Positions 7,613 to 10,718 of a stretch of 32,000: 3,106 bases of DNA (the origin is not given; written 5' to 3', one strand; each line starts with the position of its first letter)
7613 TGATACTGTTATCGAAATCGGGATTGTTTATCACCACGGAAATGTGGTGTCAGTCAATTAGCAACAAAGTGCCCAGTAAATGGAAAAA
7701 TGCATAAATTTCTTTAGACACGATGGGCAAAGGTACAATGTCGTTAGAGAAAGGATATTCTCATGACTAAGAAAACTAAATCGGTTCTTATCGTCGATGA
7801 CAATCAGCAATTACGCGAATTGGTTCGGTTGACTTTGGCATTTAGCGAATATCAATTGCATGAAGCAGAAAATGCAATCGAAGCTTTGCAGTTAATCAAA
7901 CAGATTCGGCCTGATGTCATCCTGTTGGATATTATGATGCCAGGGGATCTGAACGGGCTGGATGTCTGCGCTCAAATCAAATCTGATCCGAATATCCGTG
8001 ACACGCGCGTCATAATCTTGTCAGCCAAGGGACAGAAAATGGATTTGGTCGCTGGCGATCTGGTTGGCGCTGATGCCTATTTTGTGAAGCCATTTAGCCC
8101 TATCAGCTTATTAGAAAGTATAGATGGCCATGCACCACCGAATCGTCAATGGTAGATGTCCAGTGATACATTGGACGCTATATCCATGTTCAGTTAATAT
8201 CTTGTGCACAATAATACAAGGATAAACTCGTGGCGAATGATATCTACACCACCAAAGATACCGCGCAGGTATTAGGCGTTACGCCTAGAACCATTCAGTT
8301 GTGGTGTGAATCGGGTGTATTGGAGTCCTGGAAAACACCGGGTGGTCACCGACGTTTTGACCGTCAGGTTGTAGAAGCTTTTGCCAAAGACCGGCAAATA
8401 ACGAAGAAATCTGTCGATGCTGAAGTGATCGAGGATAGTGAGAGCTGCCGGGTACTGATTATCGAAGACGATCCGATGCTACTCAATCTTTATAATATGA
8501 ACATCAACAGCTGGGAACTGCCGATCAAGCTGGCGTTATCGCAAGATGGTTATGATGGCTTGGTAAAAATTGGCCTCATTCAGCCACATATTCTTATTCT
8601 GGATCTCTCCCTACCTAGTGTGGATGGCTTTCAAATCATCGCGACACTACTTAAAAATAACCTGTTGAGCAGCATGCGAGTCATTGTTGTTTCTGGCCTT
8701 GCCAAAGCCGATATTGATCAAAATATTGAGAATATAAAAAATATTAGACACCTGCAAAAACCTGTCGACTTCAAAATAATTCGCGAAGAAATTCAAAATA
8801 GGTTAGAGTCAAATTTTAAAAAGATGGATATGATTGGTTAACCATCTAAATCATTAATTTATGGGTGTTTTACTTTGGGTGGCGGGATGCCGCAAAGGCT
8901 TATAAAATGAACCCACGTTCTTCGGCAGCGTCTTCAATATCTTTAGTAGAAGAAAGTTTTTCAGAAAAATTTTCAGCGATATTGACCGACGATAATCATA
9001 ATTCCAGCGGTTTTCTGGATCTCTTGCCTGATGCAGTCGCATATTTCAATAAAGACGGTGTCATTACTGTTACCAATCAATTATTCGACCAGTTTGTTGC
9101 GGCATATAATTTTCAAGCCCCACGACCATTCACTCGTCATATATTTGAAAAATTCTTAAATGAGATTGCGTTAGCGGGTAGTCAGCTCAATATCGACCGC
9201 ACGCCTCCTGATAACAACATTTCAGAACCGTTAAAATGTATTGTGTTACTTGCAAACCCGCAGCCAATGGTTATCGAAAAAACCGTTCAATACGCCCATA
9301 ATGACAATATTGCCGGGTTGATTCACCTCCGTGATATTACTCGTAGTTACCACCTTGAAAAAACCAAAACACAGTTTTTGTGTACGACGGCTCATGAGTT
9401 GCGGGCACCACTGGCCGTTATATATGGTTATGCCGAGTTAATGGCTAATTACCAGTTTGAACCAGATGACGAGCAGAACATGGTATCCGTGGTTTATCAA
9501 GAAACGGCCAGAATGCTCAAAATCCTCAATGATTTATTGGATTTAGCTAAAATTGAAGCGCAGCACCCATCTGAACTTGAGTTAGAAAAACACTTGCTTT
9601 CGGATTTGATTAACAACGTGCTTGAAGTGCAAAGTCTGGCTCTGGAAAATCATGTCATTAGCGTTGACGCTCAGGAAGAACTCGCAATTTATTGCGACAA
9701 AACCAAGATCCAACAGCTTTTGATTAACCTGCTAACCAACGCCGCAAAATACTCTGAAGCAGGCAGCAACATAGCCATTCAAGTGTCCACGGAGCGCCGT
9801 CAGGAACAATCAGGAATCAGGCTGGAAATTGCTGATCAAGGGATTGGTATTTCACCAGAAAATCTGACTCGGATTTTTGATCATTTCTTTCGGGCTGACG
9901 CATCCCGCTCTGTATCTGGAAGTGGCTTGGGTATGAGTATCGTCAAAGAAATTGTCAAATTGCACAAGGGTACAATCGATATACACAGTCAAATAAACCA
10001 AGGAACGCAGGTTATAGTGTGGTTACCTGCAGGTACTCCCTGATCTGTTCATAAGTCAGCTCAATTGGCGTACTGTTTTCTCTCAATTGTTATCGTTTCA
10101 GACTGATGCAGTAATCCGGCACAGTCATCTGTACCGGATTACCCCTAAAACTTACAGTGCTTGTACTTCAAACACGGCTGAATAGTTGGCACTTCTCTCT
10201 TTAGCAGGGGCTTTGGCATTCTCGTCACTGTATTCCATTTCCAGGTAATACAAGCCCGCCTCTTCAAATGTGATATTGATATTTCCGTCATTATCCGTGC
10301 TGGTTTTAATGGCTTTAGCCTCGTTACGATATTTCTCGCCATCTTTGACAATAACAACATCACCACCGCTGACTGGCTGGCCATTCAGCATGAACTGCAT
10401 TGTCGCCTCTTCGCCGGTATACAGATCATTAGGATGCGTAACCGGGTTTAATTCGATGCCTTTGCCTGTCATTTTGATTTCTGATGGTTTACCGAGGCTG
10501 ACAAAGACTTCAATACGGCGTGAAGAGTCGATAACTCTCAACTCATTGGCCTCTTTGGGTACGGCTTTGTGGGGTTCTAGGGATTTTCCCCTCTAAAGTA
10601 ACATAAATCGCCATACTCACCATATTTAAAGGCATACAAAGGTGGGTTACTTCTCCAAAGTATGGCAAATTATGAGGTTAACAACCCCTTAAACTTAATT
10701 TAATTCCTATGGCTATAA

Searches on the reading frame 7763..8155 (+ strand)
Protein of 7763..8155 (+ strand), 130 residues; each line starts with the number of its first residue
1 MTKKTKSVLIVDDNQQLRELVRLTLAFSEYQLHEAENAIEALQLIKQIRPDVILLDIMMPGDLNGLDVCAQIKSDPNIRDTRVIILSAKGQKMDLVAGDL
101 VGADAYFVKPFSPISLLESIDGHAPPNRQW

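Call 30: search_protein_families(library=ncbifam, proteins=[window:7763-8155:+], max_evalue=0.00001)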
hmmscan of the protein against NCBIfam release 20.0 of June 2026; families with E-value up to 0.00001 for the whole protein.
window:7763-8155:+ (130 aa): 85 families (the best 25 are shown)
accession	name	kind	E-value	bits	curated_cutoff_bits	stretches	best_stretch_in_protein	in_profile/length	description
TIGR02154.1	PhoB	equivalog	6.9e-29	100.7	296.2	1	5-120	2-116/226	phosphate regulon transcriptional regulator PhoB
NF040689.1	MtrAB_MtrA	equivalog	9.1e-25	87.3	300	1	8-120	1-109/219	MtrAB system response regulator MtrA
NF045944.1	ResRegRpaBCyano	equivalog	3.3e-23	82.3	330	1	9-118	1-106/229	response regulator transcription factor RpaB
NF007135.0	PRK09581.1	equivalog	3.4e-23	82.2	474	1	6-118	3-114/457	PleD family two-component system response regulator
NF040534.1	resp_reg_YycF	equivalog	5.9e-22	78.1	340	1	6-117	1-108/231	response regulator YycF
NF041733.1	resp_reg_CseB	equivalog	8.7e-22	77.6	350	1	7-116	2-107/228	two-component system response regulator CseB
NF033117.2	vanR_ACDEGLN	exception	9e-22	77.8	350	1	8-118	1-107/226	VanR-ABDEGLN family response regulator transcription factor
NF033120.0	vanR_FM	exception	1.2e-21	77.5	460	1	4-120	2-114/231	vancomycin resistance response regulator transcription factor, VanR-F/VanR-M family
NF053854.1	RespRegPhoBBctds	equivalog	1.6e-21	76.7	270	1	8-112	1-103/225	two-component system response regulator PhoB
NF007005.1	PRK09468.1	equivalog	5.5e-21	75.1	331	1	4-120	2-115/237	osmolarity response regulator transcription factor OmpR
NF008296.0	PRK11083.1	equivalog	5.2e-20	71.8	273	1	5-116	3-110/228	two-component system response regulator CreB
NF007982.1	PRK10710.1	equivalog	7.3e-20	71.5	380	1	3-116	5-114/235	envelope stress response regulator BaeR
NF007546.0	PRK10161.1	equivalog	1.5e-19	70.5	471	1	6-120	3-116/229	phosphate response regulator transcription factor PhoB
NF041367.1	CheY_Halo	equivalog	4.1e-18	65.8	200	1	8-121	1-111/114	chemotaxis protein CheY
NF000401.1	vanR-A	exception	6.4e-18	65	500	1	7-120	4-113/231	vancomycin resistance response regulator transcription factor VanR-A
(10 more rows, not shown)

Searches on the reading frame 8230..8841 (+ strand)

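Call 30: search_protein_families(library=ncbifam, proteins=[window:8230-8841:+], max_evalue=0.00001)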
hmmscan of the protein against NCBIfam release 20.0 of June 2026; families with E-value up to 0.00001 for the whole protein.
window:8230-8841:+ (203 aa): 21 families
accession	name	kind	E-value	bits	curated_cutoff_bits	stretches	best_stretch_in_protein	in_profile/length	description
NF033787.1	HTH_BldC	subfamily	3.8e-12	45.9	77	1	7-50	4-47/49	BldC family transcriptional regulator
TIGR02875.1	spore_0_A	equivalog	4.3e-10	39.3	200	1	73-196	3-126/262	sporulation transcription factor Spo0A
TIGR01764.1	excise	domain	1.7e-09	37.9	28.8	1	6-53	2-48/49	excisionase family DNA-binding protein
NF007969.0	PRK10693.1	equivalog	2.1e-08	33.6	329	1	74-193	9-125/337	two-component system response regulator RssB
NF040749.1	tetrathio_RR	equivalog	4.3e-08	33.1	290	1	102-194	27-117/191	tetrathionate respiration response regulator TtrR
NF045717.1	DVU0259_DivK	exception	1.2e-07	31.9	160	1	74-190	4-114/117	DVU0259 family response regulator domain-containing protein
NF052596.1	RR_EAL_PvrR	equivalog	1.8e-07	30.1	580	1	72-194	3-126/398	response regulator cyclic di-GMP phosphodiesterase PvrR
NF001965.0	PRK00742.1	subfamily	2.4e-07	30.3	293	1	72-170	3-98/357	chemotaxis-specific protein-glutamate methyltransferase CheB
NF007935.0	PRK10651.1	equivalog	3.7e-07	29.5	250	1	69-155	3-87/216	two-component system response regulator NarL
NF041832.1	near_NosP_CTERM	subfamily_domain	7.4e-07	28.6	400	1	57-187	236-365/370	NahK/ErcS family hybrid sensor histidine kinase/response regulator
NF045991.1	RespRegCtrARhodob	equivalog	9.1e-07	28.8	350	1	74-169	2-91/224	response regulator transcription factor CtrA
NF011896.0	PRK15369.1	equivalog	1.5e-06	28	242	1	72-158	3-87/211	two component system response regulator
NF011695.0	PRK15115.1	equivalog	1.5e-06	27.3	763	1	71-196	5-126/445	two-component system response regulator GlrR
NF041733.1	resp_reg_CseB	equivalog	2.2e-06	27.2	350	1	74-189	2-112/228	two-component system response regulator CseB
NF046026.1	HisKinCckACaul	equivalog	2.5e-06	25.9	1000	1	120-193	606-677/678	cell cycle histidine kinase CckA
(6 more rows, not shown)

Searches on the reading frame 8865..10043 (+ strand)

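Call 30: search_protein_families(library=ncbifam, proteins=[window:8865-10043:+], max_evalue=0.00001)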
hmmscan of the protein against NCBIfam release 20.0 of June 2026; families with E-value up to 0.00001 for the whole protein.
window:8865-10043:+ (392 aa): 81 families (the best 25 are shown)
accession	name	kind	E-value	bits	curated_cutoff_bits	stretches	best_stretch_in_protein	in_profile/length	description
NF046044.1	PnpS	equivalog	1.2e-64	218.8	400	1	21-388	32-390/390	two-component system histidine kinase PnpS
TIGR02966.1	phoR_proteo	equivalog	1.3e-60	205.2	334.2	1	51-382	12-328/333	phosphate regulon sensor histidine kinase PhoR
NF033092.0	HK_WalK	equivalog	8e-57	193.1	725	1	144-388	347-593/594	cell wall metabolism sensor histidine kinase WalK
NF047874.1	MASE3_PAS_HK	subfamily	1.6e-53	182.5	560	1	33-389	253-625/655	MASE3 domain-containing sensor histidine kinase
NF008235.0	PRK11006.1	equivalog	4e-45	154.5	390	1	53-389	106-423/431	phosphate regulon sensor histidine kinase PhoR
NF041947.1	LuxQ_Vibrio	equivalog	6.2e-45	153.4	1200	1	165-388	469-695/843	quorum-sensing autoinducer 2 sensor kinase/phosphatase LuxQ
NF041735.1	hist_kin_RppB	equivalog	3.4e-43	148.1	400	1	149-388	201-438/438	two-component system sensor histidine kinase RppB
TIGR02956.1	TMAO_torS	equivalog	3.4e-43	147.9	676.5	1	166-384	462-677/967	TMAO reductase system sensor histidine kinase/response regulator TorS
NF008468.0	PRK11360.1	equivalog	2.5e-42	145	646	1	170-389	398-608/616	two-component system sensor histidine kinase AtoS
NF045911.1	TCSHisKinNblS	equivalog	6.7e-42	143.6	1000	1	128-383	344-614/621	two-component system sensor histidine kinase NblS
NF008312.0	PRK11100.1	equivalog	8.6e-40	136.9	356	1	170-389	258-474/477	two-component system sensor histidine kinase CreC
NF038297.2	hybrid_HK_HrmK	equivalog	1.7e-38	132.7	725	1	165-389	232-457/607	hybrid histidine kinase/response regulator HrmK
NF041210.1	his_kin_PieS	equivalog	2.5e-38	132.3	850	1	164-389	246-470/474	two component system sensor histidine kinase PieS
NF033093.1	HK_VicK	exception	5e-38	130.9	680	1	148-388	188-434/448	cell wall metabolism sensor histidine kinase VicK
NF040691.1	MtrAB_MtrB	equivalog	9.5e-38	130.4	450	1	156-389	259-492/507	MtrAB system histidine kinase MtrB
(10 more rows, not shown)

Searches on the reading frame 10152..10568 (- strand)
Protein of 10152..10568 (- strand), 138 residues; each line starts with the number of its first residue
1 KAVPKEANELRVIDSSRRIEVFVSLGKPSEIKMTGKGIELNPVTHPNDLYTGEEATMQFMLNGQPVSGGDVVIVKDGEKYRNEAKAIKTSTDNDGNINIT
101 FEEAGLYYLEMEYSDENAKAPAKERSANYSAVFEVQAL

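Call 30: search_protein_families(library=ncbifam, proteins=[window:10152-10568:-], max_evalue=0.00001)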
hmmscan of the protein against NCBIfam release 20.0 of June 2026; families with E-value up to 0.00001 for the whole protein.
window:10152-10568:- (138 aa): 0 families

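Call 49: search_protein_families(library=pfam, proteins=[window:10152-10568:-], max_evalue=0.001)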
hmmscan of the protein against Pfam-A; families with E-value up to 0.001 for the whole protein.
window:10152-10568:- (138 aa): 1 family
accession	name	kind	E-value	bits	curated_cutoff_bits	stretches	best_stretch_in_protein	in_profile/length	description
PF10670.15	DUF4198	-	2.1e-28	100.4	34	1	3-115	95-209/209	Domain of unknown function (DUF4198)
